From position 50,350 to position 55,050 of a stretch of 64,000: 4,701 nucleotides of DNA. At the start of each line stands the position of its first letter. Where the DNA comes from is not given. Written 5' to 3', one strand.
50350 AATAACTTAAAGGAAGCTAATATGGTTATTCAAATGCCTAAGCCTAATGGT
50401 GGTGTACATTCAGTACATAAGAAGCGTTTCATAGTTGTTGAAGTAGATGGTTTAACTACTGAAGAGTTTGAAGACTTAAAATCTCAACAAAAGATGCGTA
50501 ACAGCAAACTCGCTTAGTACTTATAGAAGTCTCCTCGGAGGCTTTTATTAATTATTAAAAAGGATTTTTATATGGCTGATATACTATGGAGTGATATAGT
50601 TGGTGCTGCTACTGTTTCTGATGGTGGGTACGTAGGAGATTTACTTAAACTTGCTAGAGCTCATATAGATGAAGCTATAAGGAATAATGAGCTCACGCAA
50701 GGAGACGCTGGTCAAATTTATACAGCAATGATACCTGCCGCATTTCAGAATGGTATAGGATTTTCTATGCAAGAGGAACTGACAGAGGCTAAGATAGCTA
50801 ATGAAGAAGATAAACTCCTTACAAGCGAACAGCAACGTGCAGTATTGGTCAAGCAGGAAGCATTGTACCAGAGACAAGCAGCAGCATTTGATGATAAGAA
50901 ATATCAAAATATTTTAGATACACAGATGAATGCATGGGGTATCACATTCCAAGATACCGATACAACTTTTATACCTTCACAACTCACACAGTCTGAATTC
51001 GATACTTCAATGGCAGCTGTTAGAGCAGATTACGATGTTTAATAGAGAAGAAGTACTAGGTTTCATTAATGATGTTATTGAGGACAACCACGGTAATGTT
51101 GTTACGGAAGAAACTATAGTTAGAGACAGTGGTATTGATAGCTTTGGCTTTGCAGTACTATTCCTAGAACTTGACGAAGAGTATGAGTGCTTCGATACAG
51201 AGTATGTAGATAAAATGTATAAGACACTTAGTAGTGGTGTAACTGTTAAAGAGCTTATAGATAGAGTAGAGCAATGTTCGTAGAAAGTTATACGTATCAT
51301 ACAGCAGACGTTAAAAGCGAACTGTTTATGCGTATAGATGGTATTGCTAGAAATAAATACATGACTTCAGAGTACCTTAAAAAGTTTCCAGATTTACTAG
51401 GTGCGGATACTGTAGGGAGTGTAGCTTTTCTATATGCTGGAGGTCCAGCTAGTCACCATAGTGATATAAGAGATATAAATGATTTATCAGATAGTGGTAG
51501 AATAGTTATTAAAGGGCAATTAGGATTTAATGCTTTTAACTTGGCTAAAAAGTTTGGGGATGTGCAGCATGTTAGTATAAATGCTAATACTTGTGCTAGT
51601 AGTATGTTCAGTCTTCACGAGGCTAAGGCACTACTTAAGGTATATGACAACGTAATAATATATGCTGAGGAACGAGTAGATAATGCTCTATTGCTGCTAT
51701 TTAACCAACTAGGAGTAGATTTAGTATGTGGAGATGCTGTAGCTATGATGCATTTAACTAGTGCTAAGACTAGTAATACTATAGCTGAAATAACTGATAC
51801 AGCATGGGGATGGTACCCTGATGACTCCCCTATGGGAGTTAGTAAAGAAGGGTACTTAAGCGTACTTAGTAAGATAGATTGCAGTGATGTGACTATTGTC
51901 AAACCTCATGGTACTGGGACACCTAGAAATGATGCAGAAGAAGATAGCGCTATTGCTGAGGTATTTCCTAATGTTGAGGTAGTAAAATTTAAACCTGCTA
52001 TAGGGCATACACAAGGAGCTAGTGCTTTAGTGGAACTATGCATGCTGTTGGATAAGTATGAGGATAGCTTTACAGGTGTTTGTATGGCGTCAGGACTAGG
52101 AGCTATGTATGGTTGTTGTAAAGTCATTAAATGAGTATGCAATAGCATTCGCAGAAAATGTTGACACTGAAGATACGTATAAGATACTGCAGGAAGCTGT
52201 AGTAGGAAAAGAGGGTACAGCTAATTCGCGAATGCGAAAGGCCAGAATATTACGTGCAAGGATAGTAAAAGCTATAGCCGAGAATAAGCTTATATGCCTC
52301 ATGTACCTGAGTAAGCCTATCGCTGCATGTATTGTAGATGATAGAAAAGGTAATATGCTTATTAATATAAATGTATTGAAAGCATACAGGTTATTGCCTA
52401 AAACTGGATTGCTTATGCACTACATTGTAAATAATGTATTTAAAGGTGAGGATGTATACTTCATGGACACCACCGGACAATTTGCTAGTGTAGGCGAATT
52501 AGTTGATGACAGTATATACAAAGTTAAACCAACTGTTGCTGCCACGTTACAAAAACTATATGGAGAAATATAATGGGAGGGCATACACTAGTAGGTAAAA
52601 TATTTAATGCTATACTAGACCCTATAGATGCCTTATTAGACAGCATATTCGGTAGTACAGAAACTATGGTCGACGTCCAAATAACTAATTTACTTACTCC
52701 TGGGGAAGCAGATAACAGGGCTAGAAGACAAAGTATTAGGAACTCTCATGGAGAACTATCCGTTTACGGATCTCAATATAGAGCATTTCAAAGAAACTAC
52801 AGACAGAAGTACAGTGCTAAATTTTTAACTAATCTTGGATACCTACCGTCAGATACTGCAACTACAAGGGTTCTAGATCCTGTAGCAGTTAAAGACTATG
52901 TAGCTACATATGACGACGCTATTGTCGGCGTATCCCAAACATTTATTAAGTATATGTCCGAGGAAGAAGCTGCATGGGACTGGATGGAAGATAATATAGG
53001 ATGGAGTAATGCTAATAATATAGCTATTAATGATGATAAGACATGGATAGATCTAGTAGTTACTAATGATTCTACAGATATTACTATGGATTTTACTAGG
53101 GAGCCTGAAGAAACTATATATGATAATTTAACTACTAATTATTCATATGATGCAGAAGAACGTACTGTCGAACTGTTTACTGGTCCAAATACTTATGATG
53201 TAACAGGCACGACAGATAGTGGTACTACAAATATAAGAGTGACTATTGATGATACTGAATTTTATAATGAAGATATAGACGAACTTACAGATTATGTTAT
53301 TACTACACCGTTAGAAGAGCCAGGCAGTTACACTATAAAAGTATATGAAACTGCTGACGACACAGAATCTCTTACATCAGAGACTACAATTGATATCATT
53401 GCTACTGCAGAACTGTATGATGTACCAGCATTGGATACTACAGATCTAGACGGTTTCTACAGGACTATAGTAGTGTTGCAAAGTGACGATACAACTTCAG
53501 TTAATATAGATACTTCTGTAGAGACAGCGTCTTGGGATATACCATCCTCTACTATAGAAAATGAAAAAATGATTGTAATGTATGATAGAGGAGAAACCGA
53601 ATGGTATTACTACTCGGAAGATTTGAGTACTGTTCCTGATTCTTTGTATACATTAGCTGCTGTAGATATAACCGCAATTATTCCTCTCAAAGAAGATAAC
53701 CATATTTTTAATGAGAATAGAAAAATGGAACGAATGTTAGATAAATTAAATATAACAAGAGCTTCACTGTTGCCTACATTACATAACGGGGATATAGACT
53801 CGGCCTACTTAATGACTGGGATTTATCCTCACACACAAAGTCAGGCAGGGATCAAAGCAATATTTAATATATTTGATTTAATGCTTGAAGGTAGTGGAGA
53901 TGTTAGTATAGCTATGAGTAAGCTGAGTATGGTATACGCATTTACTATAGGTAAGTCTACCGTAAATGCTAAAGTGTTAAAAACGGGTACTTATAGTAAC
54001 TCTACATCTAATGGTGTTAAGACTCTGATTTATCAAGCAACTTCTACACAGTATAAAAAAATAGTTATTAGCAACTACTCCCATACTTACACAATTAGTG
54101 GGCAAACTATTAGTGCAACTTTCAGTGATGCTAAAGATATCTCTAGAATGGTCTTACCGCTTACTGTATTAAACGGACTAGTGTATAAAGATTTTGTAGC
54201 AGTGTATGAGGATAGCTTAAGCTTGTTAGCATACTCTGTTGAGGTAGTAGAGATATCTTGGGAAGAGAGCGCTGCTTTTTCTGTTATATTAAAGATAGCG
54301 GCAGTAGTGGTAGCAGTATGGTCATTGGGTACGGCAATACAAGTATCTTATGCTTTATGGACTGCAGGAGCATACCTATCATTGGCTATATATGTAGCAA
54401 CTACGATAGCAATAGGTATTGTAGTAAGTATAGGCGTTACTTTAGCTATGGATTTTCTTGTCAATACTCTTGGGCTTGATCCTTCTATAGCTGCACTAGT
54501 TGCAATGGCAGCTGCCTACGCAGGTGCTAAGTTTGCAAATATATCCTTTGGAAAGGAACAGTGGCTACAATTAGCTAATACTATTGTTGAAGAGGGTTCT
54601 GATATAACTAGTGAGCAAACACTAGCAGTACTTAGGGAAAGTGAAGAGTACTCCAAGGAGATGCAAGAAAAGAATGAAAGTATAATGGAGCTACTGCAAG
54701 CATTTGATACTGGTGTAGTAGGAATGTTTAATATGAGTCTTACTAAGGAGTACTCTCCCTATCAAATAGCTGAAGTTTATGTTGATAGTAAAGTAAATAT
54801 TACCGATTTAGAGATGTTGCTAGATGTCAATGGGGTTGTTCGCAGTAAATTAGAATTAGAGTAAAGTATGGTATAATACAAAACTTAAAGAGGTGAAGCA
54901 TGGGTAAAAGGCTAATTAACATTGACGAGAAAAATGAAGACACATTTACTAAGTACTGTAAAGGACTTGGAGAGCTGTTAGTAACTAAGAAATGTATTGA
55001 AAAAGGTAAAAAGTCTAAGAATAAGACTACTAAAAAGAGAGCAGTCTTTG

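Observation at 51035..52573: Acyl carrier protein plus ketosynthase pair embedded in the virion structural block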

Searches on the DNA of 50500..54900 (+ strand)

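Call 7: search_dna_similar(query=window:50500-54900:+, collection=phages, mode=near, max_rows=30)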
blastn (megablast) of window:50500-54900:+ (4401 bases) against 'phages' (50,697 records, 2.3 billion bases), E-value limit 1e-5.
No match.

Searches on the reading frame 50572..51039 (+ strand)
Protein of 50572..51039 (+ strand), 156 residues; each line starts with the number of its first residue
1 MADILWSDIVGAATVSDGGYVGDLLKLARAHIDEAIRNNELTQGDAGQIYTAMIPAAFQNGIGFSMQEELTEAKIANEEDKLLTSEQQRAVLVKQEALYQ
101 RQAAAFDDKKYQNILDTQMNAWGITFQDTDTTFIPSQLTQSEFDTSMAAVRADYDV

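Call 4: search_protein_families(library=pfam, proteins=[window:50572-51039:+], max_evalue=1)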
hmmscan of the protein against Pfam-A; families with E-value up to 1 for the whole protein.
window:50572-51039:+ (156 aa): 0 families

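Call 5: search_protein_families(library=phrogs, proteins=[window:50572-51039:+], max_evalue=0.01)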
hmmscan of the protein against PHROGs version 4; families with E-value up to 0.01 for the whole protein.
window:50572-51039:+ (156 aa): 1 family
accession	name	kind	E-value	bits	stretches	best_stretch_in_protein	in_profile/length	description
phrog_2050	-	head and packaging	1.8e-09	38.7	2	19-89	71-141/303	virion structural protein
